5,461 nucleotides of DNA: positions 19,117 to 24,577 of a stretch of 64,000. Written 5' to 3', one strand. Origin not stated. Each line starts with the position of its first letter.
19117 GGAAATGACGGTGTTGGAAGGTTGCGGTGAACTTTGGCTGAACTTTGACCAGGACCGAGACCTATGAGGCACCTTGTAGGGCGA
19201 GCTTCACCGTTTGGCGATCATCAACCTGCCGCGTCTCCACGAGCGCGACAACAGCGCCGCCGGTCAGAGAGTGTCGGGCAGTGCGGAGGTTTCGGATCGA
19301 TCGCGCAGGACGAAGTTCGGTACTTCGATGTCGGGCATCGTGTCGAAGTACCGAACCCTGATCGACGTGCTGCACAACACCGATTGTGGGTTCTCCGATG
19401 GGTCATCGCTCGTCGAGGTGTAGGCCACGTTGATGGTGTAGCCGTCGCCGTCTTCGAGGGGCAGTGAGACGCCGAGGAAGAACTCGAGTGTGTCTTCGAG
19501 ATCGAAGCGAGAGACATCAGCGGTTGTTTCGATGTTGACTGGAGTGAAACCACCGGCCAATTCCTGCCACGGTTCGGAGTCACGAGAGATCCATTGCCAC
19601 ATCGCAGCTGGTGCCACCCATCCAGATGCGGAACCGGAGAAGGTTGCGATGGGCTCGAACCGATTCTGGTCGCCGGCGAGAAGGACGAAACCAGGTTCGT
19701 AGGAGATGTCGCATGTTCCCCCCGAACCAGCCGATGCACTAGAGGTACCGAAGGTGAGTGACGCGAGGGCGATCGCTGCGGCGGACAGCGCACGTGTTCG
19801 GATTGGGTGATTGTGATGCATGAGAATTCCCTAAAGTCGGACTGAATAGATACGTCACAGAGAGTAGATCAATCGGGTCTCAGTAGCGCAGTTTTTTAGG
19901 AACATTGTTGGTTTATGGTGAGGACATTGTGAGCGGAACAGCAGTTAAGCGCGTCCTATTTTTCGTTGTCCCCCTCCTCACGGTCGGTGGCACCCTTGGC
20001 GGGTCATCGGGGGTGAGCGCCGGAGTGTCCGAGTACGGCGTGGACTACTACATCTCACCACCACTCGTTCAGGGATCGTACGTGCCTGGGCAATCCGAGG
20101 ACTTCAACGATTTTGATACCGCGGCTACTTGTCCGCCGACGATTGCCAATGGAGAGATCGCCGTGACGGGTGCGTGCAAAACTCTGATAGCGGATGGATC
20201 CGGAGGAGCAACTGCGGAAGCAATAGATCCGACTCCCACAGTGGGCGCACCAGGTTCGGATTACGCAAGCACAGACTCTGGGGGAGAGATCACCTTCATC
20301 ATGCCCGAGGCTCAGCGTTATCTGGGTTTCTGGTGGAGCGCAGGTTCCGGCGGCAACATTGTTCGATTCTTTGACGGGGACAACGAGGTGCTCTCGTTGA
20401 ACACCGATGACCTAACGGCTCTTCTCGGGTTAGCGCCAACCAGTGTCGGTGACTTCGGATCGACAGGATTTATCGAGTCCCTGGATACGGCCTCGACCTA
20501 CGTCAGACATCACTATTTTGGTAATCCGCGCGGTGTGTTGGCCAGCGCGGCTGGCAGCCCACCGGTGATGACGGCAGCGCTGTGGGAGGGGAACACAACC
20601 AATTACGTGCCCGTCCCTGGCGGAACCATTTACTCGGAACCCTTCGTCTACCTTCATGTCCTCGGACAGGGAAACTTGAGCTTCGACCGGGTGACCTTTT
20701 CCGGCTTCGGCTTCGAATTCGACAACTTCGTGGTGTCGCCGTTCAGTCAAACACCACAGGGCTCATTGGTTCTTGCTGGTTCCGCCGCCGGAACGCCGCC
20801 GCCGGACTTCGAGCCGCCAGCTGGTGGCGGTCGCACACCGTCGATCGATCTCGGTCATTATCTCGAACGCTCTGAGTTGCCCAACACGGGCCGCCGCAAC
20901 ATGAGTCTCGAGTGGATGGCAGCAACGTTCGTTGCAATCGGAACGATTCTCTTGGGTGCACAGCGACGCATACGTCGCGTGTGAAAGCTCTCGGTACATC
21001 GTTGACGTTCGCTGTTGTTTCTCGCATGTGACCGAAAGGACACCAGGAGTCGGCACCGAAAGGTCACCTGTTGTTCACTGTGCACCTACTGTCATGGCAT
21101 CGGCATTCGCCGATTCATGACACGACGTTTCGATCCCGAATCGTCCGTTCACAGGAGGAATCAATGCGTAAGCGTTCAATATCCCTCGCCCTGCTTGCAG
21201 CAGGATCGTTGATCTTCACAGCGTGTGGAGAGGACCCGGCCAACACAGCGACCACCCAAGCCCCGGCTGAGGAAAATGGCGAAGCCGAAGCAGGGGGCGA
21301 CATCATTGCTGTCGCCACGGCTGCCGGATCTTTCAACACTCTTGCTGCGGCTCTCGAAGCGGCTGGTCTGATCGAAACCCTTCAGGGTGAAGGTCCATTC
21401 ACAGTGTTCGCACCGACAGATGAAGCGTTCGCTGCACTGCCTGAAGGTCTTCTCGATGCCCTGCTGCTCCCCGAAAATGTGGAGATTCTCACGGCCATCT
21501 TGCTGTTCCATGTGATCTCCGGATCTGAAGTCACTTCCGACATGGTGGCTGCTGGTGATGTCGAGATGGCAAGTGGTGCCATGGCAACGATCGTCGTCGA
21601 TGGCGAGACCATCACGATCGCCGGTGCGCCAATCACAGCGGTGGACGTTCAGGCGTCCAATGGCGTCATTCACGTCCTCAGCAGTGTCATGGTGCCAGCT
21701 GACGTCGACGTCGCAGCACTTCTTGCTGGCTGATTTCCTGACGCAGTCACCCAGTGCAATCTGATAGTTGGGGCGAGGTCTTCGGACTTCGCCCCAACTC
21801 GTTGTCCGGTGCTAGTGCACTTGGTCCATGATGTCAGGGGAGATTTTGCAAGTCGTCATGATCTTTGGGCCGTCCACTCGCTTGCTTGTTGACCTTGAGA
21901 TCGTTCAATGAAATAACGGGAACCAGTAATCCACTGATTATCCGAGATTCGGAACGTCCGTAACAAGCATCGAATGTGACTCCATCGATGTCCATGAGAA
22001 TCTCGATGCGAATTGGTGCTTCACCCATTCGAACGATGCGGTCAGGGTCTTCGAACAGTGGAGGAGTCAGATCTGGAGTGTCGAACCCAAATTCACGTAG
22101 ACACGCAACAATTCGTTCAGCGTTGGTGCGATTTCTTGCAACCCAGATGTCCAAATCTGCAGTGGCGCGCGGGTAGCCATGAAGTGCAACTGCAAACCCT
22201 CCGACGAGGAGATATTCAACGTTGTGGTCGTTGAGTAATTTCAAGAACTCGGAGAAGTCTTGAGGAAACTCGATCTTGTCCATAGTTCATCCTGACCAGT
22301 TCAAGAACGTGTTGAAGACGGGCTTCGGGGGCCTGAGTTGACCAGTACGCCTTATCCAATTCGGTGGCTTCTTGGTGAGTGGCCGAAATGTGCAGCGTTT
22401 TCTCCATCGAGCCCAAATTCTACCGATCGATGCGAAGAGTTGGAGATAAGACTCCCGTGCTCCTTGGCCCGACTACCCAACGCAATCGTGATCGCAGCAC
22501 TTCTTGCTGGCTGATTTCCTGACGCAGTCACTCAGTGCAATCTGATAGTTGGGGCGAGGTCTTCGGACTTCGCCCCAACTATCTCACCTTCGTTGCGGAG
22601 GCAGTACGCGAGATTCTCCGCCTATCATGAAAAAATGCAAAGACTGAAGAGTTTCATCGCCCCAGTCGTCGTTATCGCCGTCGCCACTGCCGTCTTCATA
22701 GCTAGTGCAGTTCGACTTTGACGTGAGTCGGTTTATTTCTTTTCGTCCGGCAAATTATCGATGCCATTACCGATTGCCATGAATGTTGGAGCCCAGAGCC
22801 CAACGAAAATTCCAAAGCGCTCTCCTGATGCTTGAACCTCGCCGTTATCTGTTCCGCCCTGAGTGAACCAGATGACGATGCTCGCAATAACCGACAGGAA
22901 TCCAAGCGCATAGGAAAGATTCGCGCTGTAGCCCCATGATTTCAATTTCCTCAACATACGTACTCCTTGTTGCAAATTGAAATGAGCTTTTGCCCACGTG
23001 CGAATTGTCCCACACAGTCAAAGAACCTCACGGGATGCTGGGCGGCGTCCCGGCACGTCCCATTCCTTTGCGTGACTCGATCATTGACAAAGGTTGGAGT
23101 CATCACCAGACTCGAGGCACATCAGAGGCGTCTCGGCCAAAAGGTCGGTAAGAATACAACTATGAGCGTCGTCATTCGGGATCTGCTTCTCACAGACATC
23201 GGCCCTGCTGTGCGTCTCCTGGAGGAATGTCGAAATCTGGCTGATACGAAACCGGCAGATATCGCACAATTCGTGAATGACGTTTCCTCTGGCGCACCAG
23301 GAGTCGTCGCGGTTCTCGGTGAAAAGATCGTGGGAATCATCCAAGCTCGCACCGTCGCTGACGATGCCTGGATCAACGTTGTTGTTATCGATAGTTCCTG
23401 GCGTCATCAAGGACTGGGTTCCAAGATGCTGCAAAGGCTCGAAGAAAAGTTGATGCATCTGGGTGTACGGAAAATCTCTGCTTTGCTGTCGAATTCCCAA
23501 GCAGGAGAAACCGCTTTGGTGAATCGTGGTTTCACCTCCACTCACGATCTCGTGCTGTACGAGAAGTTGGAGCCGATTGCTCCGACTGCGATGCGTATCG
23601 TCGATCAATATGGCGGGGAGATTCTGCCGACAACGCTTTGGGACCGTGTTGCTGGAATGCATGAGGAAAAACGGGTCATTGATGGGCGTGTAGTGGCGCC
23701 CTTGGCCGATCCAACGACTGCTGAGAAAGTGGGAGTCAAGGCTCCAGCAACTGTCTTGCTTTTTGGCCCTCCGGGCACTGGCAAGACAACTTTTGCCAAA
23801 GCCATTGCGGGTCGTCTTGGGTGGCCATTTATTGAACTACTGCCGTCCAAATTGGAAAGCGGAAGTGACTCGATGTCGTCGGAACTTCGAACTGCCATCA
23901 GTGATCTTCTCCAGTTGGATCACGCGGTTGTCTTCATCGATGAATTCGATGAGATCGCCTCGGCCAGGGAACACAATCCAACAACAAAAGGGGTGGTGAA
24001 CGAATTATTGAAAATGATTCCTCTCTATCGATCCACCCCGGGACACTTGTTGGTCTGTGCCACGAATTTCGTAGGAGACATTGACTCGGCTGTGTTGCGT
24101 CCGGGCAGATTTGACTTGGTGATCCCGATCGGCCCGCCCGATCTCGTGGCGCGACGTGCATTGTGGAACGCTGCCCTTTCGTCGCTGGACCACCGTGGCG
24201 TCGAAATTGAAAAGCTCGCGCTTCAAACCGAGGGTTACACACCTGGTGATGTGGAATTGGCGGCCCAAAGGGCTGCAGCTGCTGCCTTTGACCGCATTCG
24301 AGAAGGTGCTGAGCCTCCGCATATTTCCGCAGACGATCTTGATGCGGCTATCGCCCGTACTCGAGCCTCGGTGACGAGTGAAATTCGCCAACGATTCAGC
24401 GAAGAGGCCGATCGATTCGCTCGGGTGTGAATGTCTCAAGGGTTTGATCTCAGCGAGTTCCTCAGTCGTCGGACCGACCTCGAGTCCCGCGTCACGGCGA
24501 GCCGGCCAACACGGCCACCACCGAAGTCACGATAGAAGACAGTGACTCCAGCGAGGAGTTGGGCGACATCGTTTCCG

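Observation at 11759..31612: Four unrelated secreted proteins stop exactly one residue after an LPDT motif: a tail-less sortase-like C-terminal signal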

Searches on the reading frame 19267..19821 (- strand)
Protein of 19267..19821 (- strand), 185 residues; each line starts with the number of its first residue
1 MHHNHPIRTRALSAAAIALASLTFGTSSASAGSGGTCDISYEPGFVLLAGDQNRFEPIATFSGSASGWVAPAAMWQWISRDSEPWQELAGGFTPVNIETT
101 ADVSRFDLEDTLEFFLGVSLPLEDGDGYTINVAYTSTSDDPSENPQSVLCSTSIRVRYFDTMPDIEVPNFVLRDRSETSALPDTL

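Call 6: search_protein_families(library=pfam, proteins=[window:19267-19821:-], max_evalue=0.1)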
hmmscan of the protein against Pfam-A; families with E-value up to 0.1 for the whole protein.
window:19267-19821:- (185 aa): 0 families

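Call 7: search_protein_families(library=ncbifam, proteins=[window:19267-19821:-], max_evalue=0.1)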
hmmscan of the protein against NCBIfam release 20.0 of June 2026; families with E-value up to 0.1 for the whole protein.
window:19267-19821:- (185 aa): 0 families

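Call 36: search_protein_representatives(protein=window:19267-19821:-)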
Query: 185 residues. Proteins with E-value up to 0.001 (for the whole library): 3; up to 1e-10: 2; up to 1e-30: 2. The best 3 are listed.
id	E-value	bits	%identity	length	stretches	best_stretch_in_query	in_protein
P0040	5.3e-64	231.9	59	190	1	8-185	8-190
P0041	1.2e-52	194.8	55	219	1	11-171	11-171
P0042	4.6e-07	46.3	31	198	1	3-165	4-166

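Call 41: find_encoding_contigs(protein=P0040, flank=10000, max_places=3)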
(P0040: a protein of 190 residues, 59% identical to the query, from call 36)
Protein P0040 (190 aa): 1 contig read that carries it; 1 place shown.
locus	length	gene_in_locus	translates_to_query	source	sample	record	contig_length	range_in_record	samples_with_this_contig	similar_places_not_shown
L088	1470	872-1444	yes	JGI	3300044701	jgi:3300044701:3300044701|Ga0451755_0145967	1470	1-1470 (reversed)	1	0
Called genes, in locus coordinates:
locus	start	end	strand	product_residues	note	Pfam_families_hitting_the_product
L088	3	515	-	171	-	?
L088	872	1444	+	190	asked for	-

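Call 62: predict_structure(alignment_id=A2)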
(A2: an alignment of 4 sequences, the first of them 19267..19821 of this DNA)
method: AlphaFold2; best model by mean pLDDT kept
length: 185 residues; sequences in the alignment: 4
mean_pLDDT: 48.0   pTM: 0.46
mean pLDDT of the five models: 48.0, 46.7, 46.6, 45.3, 44.5
residues with pLDDT >= 90: 1; 70-90: 34; 50-70: 28; < 50: 122
segments of 3 or more residues with pLDDT < 50: 1-71, 93-120, 163-185
pLDDT, mean of each block of 10 residues (from residue 1): 33 26 25 37 43 41 40 69 76 43 32 40 64 80 82 63 45 32 30
secondary structure, 60 per line:
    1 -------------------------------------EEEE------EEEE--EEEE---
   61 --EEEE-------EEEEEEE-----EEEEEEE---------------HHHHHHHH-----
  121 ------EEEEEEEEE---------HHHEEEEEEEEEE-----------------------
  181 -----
elements in order: E38-41 E48-51 E54-57 E63-66 E74-80 E86-92 H108-115 E127-135 E148-157

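Call 73: find_encoding_contigs(protein=P0041, flank=10000, max_places=3)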
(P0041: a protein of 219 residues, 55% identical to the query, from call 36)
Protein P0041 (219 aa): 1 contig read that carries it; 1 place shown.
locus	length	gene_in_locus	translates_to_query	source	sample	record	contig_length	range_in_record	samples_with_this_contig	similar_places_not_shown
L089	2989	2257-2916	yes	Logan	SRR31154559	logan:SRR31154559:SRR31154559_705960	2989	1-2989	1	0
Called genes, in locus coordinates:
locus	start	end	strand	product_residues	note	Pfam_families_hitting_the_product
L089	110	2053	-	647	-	PF06119:NIDO (weak)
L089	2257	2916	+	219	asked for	-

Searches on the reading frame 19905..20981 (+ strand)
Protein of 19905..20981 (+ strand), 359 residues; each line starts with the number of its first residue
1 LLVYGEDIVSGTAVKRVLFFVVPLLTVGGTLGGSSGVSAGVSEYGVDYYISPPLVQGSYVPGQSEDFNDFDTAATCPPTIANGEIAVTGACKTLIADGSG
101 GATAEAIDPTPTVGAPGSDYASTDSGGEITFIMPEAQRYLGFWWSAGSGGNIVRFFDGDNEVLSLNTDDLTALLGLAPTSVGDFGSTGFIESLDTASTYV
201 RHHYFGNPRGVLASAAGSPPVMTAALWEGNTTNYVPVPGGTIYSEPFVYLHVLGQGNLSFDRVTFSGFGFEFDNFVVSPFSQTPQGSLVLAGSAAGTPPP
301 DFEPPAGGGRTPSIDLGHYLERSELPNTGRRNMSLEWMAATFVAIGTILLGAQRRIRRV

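Call 6: search_protein_families(library=pfam, proteins=[window:19905-20981:+], max_evalue=0.1)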
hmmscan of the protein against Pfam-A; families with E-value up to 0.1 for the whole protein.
window:19905-20981:+ (359 aa): 0 families

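Call 7: search_protein_families(library=ncbifam, proteins=[window:19905-20981:+], max_evalue=0.1)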
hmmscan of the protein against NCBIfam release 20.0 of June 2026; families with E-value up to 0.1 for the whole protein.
window:19905-20981:+ (359 aa): 1 family
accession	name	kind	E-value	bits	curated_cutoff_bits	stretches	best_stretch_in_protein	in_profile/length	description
NF050191.1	Npun_F0296_dom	domain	2.4e-19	70.2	29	2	58-175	5-106/158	Npun_F0296 family exosortase-dependent surface protein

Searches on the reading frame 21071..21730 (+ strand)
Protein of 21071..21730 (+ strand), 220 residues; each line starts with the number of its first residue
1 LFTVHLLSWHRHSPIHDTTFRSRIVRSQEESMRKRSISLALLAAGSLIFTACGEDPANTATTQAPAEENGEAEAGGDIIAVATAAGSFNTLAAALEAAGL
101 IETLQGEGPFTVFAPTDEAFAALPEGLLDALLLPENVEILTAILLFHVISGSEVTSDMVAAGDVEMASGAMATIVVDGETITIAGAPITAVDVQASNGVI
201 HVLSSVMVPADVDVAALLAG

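Call 45: search_protein_families(library=pfam, proteins=[window:21071-21730:+], max_evalue=0.001)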
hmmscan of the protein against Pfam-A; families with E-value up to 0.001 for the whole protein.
window:21071-21730:+ (220 aa): 1 family
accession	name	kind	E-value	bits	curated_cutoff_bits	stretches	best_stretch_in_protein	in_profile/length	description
PF02469.27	Fasciclin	-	2.4e-30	105.7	22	1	87-209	2-123/123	Fasciclin domain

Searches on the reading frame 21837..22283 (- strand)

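Call 45: search_protein_families(library=pfam, proteins=[window:21837-22283:-], max_evalue=0.001)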
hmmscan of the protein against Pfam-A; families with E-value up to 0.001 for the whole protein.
window:21837-22283:- (149 aa): 4 families
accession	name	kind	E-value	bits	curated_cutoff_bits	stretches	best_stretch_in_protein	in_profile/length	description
PF10706.15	Aminoglyc_resit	-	7.7e-08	33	21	1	13-148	5-149/149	Aminoglycoside-2''-adenylyltransferase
PF09970.15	DUF2204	-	7.4e-07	29.4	20.3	1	9-148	4-144/181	Nucleotidyl transferase of unknown function (DUF2204)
PF19502.5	DUF6036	-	2.5e-06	27.8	23.6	0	12-65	8-59/164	Nucleotidyltransferase of unknown function (DUF6036)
PF14907.12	NTP_transf_5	-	0.00077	19.5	31.2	1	10-70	60-121/249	Uncharacterised nucleotidyltransferase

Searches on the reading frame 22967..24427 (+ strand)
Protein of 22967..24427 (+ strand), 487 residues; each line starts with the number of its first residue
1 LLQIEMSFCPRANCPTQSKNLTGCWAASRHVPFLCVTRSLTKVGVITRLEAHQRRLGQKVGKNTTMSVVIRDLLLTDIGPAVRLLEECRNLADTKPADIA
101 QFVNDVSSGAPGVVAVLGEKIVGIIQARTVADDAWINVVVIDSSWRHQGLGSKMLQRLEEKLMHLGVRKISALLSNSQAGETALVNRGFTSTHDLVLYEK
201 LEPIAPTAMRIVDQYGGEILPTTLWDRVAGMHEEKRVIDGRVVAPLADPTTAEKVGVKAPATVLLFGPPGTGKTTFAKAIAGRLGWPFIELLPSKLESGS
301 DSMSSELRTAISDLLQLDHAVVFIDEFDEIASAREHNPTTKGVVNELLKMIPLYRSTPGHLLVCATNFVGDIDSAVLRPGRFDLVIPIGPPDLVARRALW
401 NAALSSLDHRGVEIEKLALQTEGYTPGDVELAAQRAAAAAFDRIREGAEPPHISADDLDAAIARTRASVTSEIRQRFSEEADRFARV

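Call 45: search_protein_families(library=pfam, proteins=[window:22967-24427:+], max_evalue=0.001)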
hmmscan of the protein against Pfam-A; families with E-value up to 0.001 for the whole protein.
window:22967-24427:+ (487 aa): 11 families
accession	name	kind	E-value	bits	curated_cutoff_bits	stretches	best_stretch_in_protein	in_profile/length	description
PF00004.35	AAA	-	1.4e-27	97.1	21.2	1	263-388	1-129/131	ATPase family associated with various cellular activities (AAA)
PF00583.31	Acetyltransf_1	-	3.3e-10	40.7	20.7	1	110-178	33-106/116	Acetyltransferase (GNAT) family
PF13508.13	Acetyltransf_7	-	2.8e-07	31.3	27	1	113-177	6-70/84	Acetyltransferase (GNAT) domain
PF13673.13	Acetyltransf_10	-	1.1e-06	29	23.6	1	107-192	28-110/128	Acetyltransferase (GNAT) domain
PF17862.7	AAA_lid_3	-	2.4e-06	27.4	27.2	1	412-452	2-42/45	AAA+ lid domain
PF05496.18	RuvB_N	-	3.9e-05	23.9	27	1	258-333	31-99/159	Holliday junction DNA helicase RuvB P-loop domain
PF13401.12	AAA_22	-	9e-05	23.2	27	0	263-289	8-37/130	AAA domain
PF07728.20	AAA_5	-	0.0002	21.8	22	1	263-291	2-31/139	AAA domain (dynein-related subfamily)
PF13521.12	AAA_28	-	0.00051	20.7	27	1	263-290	2-29/164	AAA domain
PF00910.28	RNA_helicase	-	0.00061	20.7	21.5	0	263-340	1-65/105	RNA helicase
PF13479.12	AAA_24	-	0.00074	19.9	27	0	260-312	2-46/195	AAA domain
